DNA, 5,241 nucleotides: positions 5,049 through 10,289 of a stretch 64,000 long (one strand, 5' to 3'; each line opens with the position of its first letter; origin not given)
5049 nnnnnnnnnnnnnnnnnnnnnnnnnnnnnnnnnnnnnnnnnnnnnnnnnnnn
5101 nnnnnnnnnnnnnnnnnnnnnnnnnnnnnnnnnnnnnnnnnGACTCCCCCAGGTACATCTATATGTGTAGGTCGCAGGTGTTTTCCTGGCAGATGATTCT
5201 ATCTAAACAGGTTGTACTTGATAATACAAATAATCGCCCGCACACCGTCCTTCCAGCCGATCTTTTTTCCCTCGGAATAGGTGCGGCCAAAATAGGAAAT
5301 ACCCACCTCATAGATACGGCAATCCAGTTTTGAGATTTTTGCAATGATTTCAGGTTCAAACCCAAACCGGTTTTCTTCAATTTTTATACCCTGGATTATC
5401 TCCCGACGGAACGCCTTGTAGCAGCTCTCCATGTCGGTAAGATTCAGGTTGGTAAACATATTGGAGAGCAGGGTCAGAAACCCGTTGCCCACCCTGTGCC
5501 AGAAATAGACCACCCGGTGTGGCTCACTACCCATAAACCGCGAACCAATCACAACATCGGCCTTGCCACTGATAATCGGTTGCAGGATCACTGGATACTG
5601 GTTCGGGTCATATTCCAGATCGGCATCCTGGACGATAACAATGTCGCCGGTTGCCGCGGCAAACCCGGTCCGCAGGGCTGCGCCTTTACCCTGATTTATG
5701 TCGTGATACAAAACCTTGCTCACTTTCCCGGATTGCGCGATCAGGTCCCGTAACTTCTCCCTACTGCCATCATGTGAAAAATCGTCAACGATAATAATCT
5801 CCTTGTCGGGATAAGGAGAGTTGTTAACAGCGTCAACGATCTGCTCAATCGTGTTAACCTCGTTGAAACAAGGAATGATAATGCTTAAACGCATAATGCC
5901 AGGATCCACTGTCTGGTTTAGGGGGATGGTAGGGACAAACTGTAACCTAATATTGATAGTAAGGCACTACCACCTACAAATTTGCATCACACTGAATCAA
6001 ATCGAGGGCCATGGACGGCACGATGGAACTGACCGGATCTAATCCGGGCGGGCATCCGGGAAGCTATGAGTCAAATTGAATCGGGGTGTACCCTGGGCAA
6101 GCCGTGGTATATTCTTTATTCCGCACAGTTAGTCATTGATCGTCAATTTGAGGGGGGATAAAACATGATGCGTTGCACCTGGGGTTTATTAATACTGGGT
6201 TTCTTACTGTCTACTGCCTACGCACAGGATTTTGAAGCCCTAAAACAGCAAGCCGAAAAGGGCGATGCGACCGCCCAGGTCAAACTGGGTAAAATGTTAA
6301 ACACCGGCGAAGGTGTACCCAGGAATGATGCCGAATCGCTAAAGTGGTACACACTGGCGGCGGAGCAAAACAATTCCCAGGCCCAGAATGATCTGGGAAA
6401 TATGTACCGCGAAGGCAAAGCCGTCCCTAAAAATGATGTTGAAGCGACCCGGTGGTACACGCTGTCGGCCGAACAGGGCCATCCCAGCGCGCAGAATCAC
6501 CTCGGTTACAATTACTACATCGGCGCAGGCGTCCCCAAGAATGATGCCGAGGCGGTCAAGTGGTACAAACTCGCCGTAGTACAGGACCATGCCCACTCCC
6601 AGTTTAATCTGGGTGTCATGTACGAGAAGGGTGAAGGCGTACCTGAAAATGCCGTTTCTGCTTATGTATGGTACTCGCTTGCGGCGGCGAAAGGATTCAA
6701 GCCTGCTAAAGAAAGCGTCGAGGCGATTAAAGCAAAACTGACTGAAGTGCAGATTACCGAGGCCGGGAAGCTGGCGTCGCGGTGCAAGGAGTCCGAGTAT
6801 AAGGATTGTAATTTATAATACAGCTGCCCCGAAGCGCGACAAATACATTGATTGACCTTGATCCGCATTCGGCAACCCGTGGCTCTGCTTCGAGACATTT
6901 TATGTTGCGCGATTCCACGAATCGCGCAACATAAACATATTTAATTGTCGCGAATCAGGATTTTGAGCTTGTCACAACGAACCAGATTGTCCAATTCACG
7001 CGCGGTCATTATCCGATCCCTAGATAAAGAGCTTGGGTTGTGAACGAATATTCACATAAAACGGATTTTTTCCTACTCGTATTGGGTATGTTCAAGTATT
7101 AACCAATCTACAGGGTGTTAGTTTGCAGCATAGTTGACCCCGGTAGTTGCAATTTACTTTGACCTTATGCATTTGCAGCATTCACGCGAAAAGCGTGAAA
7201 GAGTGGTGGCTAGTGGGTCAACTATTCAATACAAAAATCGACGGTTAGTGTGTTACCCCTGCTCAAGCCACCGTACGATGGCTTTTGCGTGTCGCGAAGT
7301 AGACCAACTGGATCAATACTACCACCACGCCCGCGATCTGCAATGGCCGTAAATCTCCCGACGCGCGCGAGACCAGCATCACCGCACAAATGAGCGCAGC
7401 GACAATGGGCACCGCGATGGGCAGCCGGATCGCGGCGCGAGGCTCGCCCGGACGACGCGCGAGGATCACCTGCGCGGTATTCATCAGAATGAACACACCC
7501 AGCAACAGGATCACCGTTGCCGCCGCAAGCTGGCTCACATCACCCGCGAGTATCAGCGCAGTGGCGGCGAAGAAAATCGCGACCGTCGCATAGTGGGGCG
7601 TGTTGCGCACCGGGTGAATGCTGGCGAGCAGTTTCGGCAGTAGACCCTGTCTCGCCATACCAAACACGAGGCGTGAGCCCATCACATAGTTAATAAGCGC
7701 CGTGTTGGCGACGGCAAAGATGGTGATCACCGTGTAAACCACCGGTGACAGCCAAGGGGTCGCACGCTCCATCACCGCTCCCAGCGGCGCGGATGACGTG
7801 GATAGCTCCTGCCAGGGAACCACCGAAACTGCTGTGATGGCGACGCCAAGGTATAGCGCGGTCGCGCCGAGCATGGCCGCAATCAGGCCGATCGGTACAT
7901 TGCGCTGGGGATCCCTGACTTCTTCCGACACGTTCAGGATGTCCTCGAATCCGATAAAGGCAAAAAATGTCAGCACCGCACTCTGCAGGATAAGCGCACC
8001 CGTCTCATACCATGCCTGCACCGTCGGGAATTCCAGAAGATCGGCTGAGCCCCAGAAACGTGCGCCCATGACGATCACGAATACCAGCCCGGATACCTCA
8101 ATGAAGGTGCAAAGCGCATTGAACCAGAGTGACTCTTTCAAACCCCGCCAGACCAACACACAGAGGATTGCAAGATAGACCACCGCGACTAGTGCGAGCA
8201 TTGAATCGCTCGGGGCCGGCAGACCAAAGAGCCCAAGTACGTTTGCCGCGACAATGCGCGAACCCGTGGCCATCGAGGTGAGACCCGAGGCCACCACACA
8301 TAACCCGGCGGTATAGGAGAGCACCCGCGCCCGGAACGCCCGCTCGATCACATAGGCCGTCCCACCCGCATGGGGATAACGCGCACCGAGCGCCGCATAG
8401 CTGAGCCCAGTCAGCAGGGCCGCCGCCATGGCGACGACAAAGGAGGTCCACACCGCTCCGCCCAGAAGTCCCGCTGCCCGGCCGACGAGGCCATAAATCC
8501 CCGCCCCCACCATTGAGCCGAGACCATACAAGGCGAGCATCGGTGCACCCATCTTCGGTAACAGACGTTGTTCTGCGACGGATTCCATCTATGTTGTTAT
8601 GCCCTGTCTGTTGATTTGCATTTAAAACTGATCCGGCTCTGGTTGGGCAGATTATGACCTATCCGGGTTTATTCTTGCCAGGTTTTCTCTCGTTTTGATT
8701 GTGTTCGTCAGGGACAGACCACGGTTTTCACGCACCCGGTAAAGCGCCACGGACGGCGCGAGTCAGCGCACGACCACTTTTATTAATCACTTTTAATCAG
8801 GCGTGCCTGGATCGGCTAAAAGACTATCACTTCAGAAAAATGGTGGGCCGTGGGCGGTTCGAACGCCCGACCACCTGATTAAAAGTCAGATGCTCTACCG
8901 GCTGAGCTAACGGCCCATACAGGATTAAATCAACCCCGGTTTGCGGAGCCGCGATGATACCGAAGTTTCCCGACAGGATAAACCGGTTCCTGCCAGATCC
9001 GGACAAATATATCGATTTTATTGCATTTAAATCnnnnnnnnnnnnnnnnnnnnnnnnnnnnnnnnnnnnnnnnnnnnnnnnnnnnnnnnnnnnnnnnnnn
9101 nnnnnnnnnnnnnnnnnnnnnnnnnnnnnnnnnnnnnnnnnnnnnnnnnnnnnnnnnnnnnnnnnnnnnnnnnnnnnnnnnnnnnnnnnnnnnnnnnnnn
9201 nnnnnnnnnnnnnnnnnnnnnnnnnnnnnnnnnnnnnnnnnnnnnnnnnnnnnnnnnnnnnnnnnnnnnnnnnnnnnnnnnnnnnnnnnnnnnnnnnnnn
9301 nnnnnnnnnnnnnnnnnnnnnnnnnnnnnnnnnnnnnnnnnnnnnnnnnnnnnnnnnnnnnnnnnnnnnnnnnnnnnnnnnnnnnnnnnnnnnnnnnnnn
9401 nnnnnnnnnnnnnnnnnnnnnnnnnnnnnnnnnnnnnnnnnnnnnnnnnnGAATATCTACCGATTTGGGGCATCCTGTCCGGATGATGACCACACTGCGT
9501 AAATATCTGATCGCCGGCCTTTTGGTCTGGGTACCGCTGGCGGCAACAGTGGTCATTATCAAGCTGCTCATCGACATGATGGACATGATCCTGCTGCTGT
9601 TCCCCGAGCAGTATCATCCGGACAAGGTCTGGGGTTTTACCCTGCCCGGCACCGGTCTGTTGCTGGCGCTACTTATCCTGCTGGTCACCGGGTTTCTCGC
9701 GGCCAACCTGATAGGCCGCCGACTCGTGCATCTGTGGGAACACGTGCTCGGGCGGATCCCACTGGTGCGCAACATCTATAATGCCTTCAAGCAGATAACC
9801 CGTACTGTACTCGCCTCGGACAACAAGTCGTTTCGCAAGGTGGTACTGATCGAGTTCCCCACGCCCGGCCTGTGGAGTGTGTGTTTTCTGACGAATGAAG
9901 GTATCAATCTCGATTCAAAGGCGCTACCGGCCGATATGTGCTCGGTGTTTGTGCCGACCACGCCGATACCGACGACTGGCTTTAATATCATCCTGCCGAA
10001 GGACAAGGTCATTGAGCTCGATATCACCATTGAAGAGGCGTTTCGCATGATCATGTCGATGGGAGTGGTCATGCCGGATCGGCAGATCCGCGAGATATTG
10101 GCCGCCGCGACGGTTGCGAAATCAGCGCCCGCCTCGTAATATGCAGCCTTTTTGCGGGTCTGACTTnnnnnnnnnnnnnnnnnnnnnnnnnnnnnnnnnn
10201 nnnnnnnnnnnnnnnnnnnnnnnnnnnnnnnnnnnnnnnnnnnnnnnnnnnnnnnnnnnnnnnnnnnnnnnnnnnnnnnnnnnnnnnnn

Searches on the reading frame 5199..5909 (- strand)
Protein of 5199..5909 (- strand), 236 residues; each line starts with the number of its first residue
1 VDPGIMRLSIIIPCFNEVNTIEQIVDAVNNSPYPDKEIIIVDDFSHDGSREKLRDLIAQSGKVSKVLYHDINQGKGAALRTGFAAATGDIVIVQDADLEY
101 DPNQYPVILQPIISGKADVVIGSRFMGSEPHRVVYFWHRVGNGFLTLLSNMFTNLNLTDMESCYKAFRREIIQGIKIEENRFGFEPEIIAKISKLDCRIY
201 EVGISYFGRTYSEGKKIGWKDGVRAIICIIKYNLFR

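Call 55: search_protein_families(library=pfam, proteins=[window:5199-5909:-], max_evalue=1e-8)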
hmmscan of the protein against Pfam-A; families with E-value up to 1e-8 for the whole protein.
window:5199-5909:- (236 aa): 2 families
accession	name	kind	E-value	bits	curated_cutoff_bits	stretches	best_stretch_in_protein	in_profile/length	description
PF00535.33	Glycos_transf_2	-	5.4e-37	127.7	23.3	1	9-173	1-165/168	Glycosyl transferase family 2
PF13641.12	Glyco_tranf_2_3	-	5.2e-11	43.4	27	1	8-163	3-150/230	Glycosyltransferase like family 2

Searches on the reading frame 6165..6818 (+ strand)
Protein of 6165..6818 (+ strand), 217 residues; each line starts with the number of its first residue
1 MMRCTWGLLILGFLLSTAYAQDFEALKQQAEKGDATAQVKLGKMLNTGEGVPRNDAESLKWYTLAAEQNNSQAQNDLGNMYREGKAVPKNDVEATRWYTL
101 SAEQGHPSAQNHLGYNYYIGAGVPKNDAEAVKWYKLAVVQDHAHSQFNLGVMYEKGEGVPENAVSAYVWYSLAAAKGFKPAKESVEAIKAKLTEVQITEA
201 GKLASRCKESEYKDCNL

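Call 28: search_protein_families(library=ncbifam, proteins=[window:6165-6818:+], max_evalue=1e-10)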
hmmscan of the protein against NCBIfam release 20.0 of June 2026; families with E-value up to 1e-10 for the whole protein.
window:6165-6818:+ (217 aa): 3 families
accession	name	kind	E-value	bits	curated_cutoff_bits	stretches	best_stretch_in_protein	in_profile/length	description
NF033786.1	phenyl_MerG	equivalog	4.1e-33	115.2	350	2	18-116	48-154/217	phenylmercury resistance protein MerG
NF045484.1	TransRegExoR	equivalog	1.9e-19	69.9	450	0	128-184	60-116/267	exopolysaccharide production regulator ExoR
NF038194.1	AlgK_TPR_lipo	equivalog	1e-14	54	700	1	75-208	302-434/448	alginate biosynthesis TPR repeat lipoprotein AlgK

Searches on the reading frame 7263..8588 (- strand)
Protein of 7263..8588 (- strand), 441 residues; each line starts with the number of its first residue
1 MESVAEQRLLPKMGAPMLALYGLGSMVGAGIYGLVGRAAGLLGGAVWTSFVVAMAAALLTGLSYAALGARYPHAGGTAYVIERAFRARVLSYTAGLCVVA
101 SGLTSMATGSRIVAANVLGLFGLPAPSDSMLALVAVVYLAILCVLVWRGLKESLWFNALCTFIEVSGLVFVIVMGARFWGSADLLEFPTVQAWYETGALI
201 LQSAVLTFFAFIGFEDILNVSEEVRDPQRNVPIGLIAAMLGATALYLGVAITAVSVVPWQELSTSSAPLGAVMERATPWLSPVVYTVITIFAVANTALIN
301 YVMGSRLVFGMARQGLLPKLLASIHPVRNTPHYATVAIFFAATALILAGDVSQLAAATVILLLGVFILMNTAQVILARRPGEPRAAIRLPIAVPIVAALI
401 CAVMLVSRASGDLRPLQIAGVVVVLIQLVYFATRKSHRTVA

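Call 28: search_protein_families(library=ncbifam, proteins=[window:7263-8588:-], max_evalue=1e-10)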
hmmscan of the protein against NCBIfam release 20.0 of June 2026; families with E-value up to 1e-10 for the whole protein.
window:7263-8588:- (441 aa): 8 families
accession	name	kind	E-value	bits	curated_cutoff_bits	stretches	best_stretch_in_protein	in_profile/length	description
TIGR00909.1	2A0306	subfamily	6.8e-55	186.7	556.8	1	15-413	7-412/429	amino acid transporter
NF053761.1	BrChAATpBcaP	equivalog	1.6e-44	152.8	690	1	5-437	16-455/460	branched-chain amino acid transporter BcaP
TIGR00906.1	2A0303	subfamily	1.5e-36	126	681.7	1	13-377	33-427/602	cationic amino acid transport permease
TIGR00908.1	2A0305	equivalog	1.6e-21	76.7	381.75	1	38-438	36-434/442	ethanolamine permease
TIGR00911.1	2A0308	subfamily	8.5e-21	74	701.8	1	24-409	59-449/505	L-type amino acid transporter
NF008245.0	PRK11021.1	equivalog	8.9e-20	71.1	284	1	25-413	20-394/419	L-methionine/branched-chain amino acid transporter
NF008466.1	PRK11357.1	equivalog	1.7e-16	60.2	800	1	8-426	5-423/446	fructoselysine/psicoselysine transporter FrlA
NF007938.0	PRK10655.1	equivalog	6.6e-11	42.1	409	1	12-429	7-423/438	putrescine-ornithine antiporter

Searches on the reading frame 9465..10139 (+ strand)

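Call 28: search_protein_families(library=ncbifam, proteins=[window:9465-10139:+], max_evalue=1e-10)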
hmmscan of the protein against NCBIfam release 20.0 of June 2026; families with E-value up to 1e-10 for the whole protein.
window:9465-10139:+ (224 aa): 0 families

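Call 45: search_protein_families(library=pfam, proteins=[window:9465-10139:+], max_evalue=0.00001)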
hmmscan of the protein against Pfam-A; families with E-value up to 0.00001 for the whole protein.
window:9465-10139:+ (224 aa): 1 family
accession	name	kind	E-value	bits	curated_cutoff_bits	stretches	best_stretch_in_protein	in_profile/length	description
PF04367.18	DUF502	-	1.5e-34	118.5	23.8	1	66-171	1-107/107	Protein of unknown function (DUF502)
